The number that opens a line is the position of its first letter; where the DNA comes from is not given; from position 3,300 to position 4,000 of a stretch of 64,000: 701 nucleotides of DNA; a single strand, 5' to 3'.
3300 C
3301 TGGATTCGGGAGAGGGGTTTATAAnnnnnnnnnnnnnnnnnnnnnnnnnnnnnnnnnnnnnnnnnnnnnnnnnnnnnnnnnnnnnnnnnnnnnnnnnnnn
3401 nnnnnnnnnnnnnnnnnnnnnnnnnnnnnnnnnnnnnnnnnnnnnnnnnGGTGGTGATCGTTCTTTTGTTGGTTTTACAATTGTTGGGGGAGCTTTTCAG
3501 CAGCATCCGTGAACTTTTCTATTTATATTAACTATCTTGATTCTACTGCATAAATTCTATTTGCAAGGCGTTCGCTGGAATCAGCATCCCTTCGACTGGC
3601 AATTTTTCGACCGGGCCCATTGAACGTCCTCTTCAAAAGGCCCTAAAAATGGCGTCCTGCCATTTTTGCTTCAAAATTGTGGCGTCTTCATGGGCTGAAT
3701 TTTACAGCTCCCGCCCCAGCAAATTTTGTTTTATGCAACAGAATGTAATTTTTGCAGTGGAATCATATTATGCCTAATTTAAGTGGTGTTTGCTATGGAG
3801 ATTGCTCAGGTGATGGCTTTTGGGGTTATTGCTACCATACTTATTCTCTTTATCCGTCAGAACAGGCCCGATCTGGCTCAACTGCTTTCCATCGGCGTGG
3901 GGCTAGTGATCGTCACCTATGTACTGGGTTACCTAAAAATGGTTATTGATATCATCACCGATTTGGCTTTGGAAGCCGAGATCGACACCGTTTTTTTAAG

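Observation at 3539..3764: MITE-like 226-bp TIR element inserted inside the spoIIIA operon (copy 1)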

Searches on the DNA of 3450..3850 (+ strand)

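Call 33: search_rna_families(source=window, start=3450, end=3850, threshold=evalue, max_evalue=10)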
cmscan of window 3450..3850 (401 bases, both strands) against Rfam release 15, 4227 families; matches with E-value up to 10: 4.
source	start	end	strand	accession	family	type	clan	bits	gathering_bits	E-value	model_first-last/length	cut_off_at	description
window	3723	3809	-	RF02106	DLEU2_2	Gene; lncRNA;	-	17.4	45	9.8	1-90/90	no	Deleted in lymphocytic leukemia 2 conserved region 2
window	3533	3607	-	RF01767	SAM-III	Cis-reg; riboswitch;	-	16.5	45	0.62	1-82/82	no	SAM-III riboswitch aptamer (SMK box)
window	3451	3498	+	RF01890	lincRNA-p21_2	Gene; lncRNA;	-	15.7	70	1.7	1-52/52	no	LincRNA-p21 conserved region 2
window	3509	3585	-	RF02082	STnc540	Gene; sRNA;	-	12.7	38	3.5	1-202/202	no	Enterobacterial sRNA STnc540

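Call 45: search_dna_similar(query=window:3536-3769:+, collection=plasmids, mode=distant, max_evalue=0.01, max_rows=10)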
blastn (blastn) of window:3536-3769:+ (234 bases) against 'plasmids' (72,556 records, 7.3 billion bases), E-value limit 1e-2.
No match.

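Call 46: search_dna_similar(query=window:3536-3769:+, collection=phages, mode=distant, max_evalue=0.01, max_rows=10)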
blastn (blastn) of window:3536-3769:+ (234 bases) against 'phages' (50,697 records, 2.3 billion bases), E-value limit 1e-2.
No match.

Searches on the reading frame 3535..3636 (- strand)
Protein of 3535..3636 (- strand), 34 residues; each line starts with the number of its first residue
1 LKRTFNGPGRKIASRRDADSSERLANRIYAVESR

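Call 69: search_protein_families(library=pfam, proteins=[window:3535-3636:-], max_evalue=1)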
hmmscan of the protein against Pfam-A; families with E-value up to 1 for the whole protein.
seq(34 aa): 0 families

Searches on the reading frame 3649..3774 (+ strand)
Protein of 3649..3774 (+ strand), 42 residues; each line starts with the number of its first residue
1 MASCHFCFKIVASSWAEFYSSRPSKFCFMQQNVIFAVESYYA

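Call 20: find_homologous_proteins(query=window:3649-3774:+, max_evalue=0.01)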
Query seq(42 aa): no candidate shares three 5-residue words with the query. No homologue found.

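Call 69: search_protein_families(library=pfam, proteins=[window:3649-3774:+], max_evalue=1)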
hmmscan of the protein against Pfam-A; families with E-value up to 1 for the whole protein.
seq(42 aa): 0 families

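Call 73: search_protein_representatives(protein=window:3649-3774:+)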
Query: 42 residues. Proteins with E-value up to 0.001 (for the whole library): 1; up to 1e-10: 0; up to 1e-30: 0. The best 1 are listed.
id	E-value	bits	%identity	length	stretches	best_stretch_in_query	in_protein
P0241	9.4e-04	34.6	41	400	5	13-35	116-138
